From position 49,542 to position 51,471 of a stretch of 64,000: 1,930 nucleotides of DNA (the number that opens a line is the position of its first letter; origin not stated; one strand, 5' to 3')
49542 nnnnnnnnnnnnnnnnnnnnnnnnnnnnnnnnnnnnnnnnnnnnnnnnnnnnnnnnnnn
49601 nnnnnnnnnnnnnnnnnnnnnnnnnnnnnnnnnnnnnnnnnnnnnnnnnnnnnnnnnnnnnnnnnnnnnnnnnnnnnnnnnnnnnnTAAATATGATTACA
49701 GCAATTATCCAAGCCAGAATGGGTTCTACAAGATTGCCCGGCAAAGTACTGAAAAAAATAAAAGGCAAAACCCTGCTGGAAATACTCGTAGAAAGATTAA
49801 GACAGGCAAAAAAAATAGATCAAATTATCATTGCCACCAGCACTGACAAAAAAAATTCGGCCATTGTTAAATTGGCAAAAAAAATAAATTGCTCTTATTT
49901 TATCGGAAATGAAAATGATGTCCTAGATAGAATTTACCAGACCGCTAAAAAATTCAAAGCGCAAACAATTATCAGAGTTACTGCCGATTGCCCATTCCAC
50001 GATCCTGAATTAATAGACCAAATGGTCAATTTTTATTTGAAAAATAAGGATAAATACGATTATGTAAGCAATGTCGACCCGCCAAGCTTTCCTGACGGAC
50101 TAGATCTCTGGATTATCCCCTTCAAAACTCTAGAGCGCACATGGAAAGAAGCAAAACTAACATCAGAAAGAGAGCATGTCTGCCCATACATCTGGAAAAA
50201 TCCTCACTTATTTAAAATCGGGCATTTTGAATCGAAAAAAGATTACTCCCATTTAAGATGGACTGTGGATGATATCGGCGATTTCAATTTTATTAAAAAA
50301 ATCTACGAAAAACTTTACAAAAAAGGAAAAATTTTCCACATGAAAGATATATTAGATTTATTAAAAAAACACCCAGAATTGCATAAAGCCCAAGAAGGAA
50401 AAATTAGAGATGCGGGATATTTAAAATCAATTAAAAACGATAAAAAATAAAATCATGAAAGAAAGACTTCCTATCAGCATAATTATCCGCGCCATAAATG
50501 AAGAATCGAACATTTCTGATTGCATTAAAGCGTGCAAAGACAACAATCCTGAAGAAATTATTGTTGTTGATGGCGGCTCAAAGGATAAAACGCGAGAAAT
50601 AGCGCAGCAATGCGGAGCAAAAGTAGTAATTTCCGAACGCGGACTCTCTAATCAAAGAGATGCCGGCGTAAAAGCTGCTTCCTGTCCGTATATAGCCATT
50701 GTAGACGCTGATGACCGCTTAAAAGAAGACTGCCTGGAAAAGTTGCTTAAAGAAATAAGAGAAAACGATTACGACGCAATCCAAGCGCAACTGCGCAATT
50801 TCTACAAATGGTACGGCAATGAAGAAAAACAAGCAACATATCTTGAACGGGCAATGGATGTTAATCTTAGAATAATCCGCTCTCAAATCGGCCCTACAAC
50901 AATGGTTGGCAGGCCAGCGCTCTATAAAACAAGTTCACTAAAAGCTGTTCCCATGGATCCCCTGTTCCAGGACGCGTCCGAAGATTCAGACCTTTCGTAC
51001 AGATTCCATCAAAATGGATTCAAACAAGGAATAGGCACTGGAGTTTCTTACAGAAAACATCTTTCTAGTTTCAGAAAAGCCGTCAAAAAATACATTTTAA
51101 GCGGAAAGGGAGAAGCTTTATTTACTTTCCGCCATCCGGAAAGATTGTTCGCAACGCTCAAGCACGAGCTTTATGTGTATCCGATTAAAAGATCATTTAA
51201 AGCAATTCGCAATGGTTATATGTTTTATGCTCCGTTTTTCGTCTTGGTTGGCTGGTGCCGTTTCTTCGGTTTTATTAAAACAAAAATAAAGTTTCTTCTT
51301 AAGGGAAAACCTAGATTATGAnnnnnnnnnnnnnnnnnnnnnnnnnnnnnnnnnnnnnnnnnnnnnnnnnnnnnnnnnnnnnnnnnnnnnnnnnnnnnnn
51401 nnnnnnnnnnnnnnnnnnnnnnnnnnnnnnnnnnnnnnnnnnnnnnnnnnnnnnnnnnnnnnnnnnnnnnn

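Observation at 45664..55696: Nonulosonic acid (pseudaminic/legionaminic-type) pathway core, linked to two cobalamin radical SAM enzymes and a class III aminotransferase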

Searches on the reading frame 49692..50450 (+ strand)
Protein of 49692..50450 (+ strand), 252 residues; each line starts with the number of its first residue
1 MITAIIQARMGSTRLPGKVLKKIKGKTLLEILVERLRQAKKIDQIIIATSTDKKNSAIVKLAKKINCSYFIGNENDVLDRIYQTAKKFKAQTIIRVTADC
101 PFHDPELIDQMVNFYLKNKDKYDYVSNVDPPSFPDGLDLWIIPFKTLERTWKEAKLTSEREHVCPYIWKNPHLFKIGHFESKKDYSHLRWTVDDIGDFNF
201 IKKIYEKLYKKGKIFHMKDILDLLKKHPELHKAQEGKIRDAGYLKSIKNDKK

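Call 3: search_protein_families(library=pfam, proteins=[window:49692-50450:+], max_evalue=0.01)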
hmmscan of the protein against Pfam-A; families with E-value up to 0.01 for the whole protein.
window:49692-50450:+ (252 aa): 2 families
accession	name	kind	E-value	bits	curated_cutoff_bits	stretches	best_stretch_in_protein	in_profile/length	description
PF02348.25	CTP_transf_3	-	4.7e-35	121.8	22.6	1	4-186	2-187/217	Cytidylyltransferase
PF12804.13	NTP_transf_3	-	8.3e-08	33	27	1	9-119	11-115/160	MobA-like NTP transferase domain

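Call 6: search_protein_families(library=ncbifam, proteins=[window:49692-50450:+], max_evalue=0.001)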
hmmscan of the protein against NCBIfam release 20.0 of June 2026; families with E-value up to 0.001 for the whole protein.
window:49692-50450:+ (252 aa): 10 families
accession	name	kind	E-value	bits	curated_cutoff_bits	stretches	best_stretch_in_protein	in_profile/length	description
NF003952.0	PRK05450.1-5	subfamily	3e-21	75.7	193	1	2-120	3-121/250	3-deoxy-manno-octulosonate cytidylyltransferase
NF009905.0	PRK13368.1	subfamily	6.3e-19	68.3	255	1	2-119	3-118/243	3-deoxy-manno-octulosonate cytidylyltransferase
NF003950.0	PRK05450.1-3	subfamily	2.5e-14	53.2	234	1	3-125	4-126/248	3-deoxy-manno-octulosonate cytidylyltransferase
NF003948.0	PRK05450.1-1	equivalog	5.8e-14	51.9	281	1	4-119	8-123/248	3-deoxy-manno-octulosonate cytidylyltransferase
TIGR04321.1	spiroSPASM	subfamily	9e-13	47.7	250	1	22-232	18-227/510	spiro-SPASM protein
TIGR00466.1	kdsB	equivalog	2.8e-10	40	155.2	1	3-114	4-115/241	3-deoxy-manno-octulosonate cytidylyltransferase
NF001457.0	PRK00317.1-3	equivalog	2.8e-09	36.8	164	1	18-119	19-117/200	molybdenum cofactor guanylyltransferase MobA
TIGR03584.1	PseF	equivalog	2.3e-06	27.4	205.7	1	4-67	2-61/222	pseudaminic acid cytidylyltransferase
TIGR03310.1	matur_MocA_YgfJ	equivalog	1.8e-05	24.8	186.45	1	8-121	6-121/188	molybdenum cofactor cytidylyltransferase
TIGR02665.1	molyb_mobA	equivalog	0.00037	20.6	151.85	1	8-124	7-122/186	molybdenum cofactor guanylyltransferase MobA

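Call 11: search_solved_structures(query=window:49692-50450:+, max_evalue=0.001)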
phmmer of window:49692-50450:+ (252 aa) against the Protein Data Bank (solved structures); distinct sequences matched with E-value up to 0.001: 11.
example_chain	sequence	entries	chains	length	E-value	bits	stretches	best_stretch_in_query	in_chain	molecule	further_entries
6oew_A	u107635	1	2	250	2.1e-41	145.2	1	4-232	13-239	Cytidylyltransferase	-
3duv_A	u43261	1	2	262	4.3e-07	32.7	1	2-113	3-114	3-deoxy-manno-octulosonate cytidylyltransferase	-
1vh3_A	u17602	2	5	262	4.3e-07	32.7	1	2-113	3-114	3-deoxy-manno-octulosonate cytidylyltransferase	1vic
8ees_A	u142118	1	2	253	1.3e-06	31.1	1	4-112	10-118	3-deoxy-manno-octulosonate cytidylyltransferase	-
3oam_A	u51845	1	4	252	1.8e-06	30.7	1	2-112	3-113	3-deoxy-manno-octulosonate cytidylyltransferase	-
1gq9_A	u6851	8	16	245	2.3e-06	30.4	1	4-111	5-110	3-DEOXY-MANNO-OCTULOSONATE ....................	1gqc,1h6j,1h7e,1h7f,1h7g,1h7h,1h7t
4xwi_A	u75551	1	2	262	1.6e-05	27.6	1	2-112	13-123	3-deoxy-manno-octulosonate cytidylyltransferase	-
1vh1_A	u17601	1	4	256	4.9e-05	26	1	4-110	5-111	3-deoxy-manno-octulosonate cytidylyltransferase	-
3k8d_A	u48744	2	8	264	5.2e-05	25.9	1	4-110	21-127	3-deoxy-manno-octulosonate cytidylyltransferase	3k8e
2y6p_A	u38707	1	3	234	5.7e-05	25.8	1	4-108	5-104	3-DEOXY-MANNO-OCTULOSONATE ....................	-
3jtj_A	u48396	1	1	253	0.00023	23.8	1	3-62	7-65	3-deoxy-manno-octulosonate cytidylyltransferase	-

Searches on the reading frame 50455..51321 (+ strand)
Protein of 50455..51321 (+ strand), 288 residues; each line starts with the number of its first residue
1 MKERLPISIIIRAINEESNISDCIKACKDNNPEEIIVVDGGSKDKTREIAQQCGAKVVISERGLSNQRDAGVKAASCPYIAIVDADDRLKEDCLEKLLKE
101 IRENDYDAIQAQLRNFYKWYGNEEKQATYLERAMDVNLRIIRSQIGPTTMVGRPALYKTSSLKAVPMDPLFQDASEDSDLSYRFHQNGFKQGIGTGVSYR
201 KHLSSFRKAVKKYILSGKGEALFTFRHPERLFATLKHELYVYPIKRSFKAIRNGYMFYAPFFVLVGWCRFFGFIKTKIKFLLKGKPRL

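Call 3: search_protein_families(library=pfam, proteins=[window:50455-51321:+], max_evalue=0.01)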
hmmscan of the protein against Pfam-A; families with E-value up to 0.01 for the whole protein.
window:50455-51321:+ (288 aa): 5 families
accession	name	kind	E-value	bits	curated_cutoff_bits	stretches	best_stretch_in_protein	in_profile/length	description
PF00535.33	Glycos_transf_2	-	1.5e-27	97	23.3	1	8-128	1-130/168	Glycosyl transferase family 2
PF13632.12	Glyco_trans_2_3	-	2.4e-12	47.5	27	1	79-212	1-138/198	Glycosyl transferase family group 2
PF10111.15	Glyco_tranf_2_2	-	2.4e-07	31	27.3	1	9-131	2-135/276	Glycosyltransferase like family 2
PF13641.12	Glyco_tranf_2_3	-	1e-06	29.4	27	1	7-190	3-200/230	Glycosyltransferase like family 2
PF13506.12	Glyco_transf_21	-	0.00021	21.3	21.7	1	70-212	24-168/174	Glycosyl transferase family 21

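Call 6: search_protein_families(library=ncbifam, proteins=[window:50455-51321:+], max_evalue=0.001)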
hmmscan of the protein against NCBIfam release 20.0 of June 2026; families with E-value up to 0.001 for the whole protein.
window:50455-51321:+ (288 aa): 15 families
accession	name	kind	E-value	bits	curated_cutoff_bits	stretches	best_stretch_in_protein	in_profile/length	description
TIGR04283.1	glyco_like_mftF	equivalog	9.2e-22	77.7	182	1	7-158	1-149/221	TIGR04283 family arsenosugar biosynthesis glycosyltransferase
NF007482.0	PRK10073.1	equivalog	1.1e-13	50.9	423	1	4-118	5-127/334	glycosyltransferase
TIGR04182.1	glyco_TIGR04182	equivalog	1.4e-13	50.9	325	1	7-105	2-101/293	S-layer glycoprotein N-glycosyltransferase AglJ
TIGR03965.1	mycofact_glyco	equivalog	2.3e-10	40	280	1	7-103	76-181/467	mycofactocin biosynthesis glycosyltransferase MftF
NF010496.0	PRK13915.1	equivalog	2.9e-10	39.7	262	1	2-66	28-97/307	glucosyl-3-phosphoglycerate synthase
NF047683.1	TeichurnBiosyTuaG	equivalog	3.1e-10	40.1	400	1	6-107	7-117/252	teichuronic acid biosynthesis protein TuaG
TIGR03937.1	PgaC_IcaA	equivalog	2.3e-09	36.7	422.3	1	5-105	45-154/407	poly-beta-1,6-N-acetyl-D-glucosamine synthase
NF041875.1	EPS_EpsD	equivalog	3.8e-08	33.1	370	1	7-107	1-110/325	exopolysaccharide biosynthesis glycosyltransferase EpsD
NF041391.1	DPhHxTase_Halo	equivalog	4.1e-07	29.2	375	1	15-109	5-100/213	dolichyl-phosphate hexose transferase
NF058614.1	PPMAGASynPpgS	equivalog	9.8e-07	28.4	370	1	9-109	4-109/226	polyprenyl-phospho-N-acetylgalactosaminyl synthase PpgS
NF045692.1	OglycostaseCruG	equivalog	3.9e-05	22.8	600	0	7-53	43-91/386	2'-O-glycosyltransferase CruG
NF050050.1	ProtGlycPglI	equivalog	7.4e-05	22.3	500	1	7-107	4-113/306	GalNAc(5)-diNAcBac-PP-undecaprenol beta-1,3-glucosyltransferase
NF041394.1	GtaseAglG_Halo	equivalog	0.00023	20.5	440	1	21-113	19-119/304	glucosyl-dolichyl phosphate glucuronosyltransferase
TIGR04195.1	S_glycosyl_SunS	equivalog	0.00025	20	350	1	10-99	62-153/421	SunS family peptide S-glycosyltransferase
TIGR03111.1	glyc2_xrt_Gpos1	hypoth_equivalog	0.00044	19.2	363.95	1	7-105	51-160/439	TIGR03111 family XrtG-associated glycosyltransferase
